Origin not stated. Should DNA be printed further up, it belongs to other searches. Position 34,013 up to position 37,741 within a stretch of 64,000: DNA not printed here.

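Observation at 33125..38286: ECF sigma factor coupled to a giant anti-sigma(ZAS)-TM-TPR-CHAT protease fusion, plus a secreted orphan and a second soluble mini-ZAS protein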

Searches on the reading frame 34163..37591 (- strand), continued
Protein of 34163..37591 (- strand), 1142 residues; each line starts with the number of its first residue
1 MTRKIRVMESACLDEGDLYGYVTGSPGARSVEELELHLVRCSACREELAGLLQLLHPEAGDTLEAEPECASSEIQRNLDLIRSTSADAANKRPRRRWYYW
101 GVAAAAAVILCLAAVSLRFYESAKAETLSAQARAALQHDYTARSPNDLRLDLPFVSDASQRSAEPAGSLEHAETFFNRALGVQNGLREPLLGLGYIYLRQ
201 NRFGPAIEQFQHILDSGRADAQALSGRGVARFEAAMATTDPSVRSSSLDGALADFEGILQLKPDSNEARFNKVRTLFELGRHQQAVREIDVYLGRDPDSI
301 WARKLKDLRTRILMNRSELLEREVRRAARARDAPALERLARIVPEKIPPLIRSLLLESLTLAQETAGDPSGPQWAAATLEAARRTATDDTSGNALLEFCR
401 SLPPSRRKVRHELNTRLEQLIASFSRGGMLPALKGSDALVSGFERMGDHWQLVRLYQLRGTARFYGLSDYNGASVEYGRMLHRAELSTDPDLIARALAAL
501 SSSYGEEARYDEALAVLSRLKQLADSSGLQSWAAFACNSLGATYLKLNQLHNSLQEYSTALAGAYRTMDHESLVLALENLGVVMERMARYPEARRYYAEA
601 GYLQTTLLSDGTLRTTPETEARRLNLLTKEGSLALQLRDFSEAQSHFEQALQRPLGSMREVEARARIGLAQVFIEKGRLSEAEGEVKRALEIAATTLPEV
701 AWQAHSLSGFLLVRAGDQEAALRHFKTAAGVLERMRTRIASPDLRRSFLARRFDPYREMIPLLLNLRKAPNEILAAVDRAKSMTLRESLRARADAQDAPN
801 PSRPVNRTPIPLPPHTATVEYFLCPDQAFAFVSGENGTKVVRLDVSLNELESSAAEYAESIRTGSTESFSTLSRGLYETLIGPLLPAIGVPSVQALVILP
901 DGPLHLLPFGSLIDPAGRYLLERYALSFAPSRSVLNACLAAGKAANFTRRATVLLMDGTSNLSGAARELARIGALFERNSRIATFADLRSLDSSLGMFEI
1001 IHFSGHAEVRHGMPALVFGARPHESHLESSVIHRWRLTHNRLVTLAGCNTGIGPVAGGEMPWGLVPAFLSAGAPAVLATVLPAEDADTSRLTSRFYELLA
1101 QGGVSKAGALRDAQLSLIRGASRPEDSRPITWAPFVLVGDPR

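Call 14: search_solved_structures(query=A1, max_evalue=1e-11, show_alignments=4)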
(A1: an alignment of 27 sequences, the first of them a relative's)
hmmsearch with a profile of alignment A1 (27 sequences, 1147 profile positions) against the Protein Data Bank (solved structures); distinct sequences matched with E-value up to 1e-11: 5.
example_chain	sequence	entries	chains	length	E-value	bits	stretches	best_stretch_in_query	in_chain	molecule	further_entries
9qhb_A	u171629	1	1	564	1.2e-25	92.7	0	246-299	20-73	Engineered tetratricopeptide repeat protein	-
8bu0_A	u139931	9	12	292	1.4e-16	62.7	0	246-299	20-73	Consensus tetratricopeptide repeat protein | Crystal structure of an 8-repeat consensus TPR superhelix with Zinc. | Monomer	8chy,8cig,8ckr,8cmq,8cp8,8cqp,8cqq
9qhc_A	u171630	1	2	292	1.5e-14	56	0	247-299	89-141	Engineered tetratricopeptide repeat protein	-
8rot_B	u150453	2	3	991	2.5e-12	48.6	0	223-314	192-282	CHAT domain-containing protein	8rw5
9eh1_Q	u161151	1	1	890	3.8e-12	48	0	165-268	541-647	RNA polymerase-associated protein CTR9 homolog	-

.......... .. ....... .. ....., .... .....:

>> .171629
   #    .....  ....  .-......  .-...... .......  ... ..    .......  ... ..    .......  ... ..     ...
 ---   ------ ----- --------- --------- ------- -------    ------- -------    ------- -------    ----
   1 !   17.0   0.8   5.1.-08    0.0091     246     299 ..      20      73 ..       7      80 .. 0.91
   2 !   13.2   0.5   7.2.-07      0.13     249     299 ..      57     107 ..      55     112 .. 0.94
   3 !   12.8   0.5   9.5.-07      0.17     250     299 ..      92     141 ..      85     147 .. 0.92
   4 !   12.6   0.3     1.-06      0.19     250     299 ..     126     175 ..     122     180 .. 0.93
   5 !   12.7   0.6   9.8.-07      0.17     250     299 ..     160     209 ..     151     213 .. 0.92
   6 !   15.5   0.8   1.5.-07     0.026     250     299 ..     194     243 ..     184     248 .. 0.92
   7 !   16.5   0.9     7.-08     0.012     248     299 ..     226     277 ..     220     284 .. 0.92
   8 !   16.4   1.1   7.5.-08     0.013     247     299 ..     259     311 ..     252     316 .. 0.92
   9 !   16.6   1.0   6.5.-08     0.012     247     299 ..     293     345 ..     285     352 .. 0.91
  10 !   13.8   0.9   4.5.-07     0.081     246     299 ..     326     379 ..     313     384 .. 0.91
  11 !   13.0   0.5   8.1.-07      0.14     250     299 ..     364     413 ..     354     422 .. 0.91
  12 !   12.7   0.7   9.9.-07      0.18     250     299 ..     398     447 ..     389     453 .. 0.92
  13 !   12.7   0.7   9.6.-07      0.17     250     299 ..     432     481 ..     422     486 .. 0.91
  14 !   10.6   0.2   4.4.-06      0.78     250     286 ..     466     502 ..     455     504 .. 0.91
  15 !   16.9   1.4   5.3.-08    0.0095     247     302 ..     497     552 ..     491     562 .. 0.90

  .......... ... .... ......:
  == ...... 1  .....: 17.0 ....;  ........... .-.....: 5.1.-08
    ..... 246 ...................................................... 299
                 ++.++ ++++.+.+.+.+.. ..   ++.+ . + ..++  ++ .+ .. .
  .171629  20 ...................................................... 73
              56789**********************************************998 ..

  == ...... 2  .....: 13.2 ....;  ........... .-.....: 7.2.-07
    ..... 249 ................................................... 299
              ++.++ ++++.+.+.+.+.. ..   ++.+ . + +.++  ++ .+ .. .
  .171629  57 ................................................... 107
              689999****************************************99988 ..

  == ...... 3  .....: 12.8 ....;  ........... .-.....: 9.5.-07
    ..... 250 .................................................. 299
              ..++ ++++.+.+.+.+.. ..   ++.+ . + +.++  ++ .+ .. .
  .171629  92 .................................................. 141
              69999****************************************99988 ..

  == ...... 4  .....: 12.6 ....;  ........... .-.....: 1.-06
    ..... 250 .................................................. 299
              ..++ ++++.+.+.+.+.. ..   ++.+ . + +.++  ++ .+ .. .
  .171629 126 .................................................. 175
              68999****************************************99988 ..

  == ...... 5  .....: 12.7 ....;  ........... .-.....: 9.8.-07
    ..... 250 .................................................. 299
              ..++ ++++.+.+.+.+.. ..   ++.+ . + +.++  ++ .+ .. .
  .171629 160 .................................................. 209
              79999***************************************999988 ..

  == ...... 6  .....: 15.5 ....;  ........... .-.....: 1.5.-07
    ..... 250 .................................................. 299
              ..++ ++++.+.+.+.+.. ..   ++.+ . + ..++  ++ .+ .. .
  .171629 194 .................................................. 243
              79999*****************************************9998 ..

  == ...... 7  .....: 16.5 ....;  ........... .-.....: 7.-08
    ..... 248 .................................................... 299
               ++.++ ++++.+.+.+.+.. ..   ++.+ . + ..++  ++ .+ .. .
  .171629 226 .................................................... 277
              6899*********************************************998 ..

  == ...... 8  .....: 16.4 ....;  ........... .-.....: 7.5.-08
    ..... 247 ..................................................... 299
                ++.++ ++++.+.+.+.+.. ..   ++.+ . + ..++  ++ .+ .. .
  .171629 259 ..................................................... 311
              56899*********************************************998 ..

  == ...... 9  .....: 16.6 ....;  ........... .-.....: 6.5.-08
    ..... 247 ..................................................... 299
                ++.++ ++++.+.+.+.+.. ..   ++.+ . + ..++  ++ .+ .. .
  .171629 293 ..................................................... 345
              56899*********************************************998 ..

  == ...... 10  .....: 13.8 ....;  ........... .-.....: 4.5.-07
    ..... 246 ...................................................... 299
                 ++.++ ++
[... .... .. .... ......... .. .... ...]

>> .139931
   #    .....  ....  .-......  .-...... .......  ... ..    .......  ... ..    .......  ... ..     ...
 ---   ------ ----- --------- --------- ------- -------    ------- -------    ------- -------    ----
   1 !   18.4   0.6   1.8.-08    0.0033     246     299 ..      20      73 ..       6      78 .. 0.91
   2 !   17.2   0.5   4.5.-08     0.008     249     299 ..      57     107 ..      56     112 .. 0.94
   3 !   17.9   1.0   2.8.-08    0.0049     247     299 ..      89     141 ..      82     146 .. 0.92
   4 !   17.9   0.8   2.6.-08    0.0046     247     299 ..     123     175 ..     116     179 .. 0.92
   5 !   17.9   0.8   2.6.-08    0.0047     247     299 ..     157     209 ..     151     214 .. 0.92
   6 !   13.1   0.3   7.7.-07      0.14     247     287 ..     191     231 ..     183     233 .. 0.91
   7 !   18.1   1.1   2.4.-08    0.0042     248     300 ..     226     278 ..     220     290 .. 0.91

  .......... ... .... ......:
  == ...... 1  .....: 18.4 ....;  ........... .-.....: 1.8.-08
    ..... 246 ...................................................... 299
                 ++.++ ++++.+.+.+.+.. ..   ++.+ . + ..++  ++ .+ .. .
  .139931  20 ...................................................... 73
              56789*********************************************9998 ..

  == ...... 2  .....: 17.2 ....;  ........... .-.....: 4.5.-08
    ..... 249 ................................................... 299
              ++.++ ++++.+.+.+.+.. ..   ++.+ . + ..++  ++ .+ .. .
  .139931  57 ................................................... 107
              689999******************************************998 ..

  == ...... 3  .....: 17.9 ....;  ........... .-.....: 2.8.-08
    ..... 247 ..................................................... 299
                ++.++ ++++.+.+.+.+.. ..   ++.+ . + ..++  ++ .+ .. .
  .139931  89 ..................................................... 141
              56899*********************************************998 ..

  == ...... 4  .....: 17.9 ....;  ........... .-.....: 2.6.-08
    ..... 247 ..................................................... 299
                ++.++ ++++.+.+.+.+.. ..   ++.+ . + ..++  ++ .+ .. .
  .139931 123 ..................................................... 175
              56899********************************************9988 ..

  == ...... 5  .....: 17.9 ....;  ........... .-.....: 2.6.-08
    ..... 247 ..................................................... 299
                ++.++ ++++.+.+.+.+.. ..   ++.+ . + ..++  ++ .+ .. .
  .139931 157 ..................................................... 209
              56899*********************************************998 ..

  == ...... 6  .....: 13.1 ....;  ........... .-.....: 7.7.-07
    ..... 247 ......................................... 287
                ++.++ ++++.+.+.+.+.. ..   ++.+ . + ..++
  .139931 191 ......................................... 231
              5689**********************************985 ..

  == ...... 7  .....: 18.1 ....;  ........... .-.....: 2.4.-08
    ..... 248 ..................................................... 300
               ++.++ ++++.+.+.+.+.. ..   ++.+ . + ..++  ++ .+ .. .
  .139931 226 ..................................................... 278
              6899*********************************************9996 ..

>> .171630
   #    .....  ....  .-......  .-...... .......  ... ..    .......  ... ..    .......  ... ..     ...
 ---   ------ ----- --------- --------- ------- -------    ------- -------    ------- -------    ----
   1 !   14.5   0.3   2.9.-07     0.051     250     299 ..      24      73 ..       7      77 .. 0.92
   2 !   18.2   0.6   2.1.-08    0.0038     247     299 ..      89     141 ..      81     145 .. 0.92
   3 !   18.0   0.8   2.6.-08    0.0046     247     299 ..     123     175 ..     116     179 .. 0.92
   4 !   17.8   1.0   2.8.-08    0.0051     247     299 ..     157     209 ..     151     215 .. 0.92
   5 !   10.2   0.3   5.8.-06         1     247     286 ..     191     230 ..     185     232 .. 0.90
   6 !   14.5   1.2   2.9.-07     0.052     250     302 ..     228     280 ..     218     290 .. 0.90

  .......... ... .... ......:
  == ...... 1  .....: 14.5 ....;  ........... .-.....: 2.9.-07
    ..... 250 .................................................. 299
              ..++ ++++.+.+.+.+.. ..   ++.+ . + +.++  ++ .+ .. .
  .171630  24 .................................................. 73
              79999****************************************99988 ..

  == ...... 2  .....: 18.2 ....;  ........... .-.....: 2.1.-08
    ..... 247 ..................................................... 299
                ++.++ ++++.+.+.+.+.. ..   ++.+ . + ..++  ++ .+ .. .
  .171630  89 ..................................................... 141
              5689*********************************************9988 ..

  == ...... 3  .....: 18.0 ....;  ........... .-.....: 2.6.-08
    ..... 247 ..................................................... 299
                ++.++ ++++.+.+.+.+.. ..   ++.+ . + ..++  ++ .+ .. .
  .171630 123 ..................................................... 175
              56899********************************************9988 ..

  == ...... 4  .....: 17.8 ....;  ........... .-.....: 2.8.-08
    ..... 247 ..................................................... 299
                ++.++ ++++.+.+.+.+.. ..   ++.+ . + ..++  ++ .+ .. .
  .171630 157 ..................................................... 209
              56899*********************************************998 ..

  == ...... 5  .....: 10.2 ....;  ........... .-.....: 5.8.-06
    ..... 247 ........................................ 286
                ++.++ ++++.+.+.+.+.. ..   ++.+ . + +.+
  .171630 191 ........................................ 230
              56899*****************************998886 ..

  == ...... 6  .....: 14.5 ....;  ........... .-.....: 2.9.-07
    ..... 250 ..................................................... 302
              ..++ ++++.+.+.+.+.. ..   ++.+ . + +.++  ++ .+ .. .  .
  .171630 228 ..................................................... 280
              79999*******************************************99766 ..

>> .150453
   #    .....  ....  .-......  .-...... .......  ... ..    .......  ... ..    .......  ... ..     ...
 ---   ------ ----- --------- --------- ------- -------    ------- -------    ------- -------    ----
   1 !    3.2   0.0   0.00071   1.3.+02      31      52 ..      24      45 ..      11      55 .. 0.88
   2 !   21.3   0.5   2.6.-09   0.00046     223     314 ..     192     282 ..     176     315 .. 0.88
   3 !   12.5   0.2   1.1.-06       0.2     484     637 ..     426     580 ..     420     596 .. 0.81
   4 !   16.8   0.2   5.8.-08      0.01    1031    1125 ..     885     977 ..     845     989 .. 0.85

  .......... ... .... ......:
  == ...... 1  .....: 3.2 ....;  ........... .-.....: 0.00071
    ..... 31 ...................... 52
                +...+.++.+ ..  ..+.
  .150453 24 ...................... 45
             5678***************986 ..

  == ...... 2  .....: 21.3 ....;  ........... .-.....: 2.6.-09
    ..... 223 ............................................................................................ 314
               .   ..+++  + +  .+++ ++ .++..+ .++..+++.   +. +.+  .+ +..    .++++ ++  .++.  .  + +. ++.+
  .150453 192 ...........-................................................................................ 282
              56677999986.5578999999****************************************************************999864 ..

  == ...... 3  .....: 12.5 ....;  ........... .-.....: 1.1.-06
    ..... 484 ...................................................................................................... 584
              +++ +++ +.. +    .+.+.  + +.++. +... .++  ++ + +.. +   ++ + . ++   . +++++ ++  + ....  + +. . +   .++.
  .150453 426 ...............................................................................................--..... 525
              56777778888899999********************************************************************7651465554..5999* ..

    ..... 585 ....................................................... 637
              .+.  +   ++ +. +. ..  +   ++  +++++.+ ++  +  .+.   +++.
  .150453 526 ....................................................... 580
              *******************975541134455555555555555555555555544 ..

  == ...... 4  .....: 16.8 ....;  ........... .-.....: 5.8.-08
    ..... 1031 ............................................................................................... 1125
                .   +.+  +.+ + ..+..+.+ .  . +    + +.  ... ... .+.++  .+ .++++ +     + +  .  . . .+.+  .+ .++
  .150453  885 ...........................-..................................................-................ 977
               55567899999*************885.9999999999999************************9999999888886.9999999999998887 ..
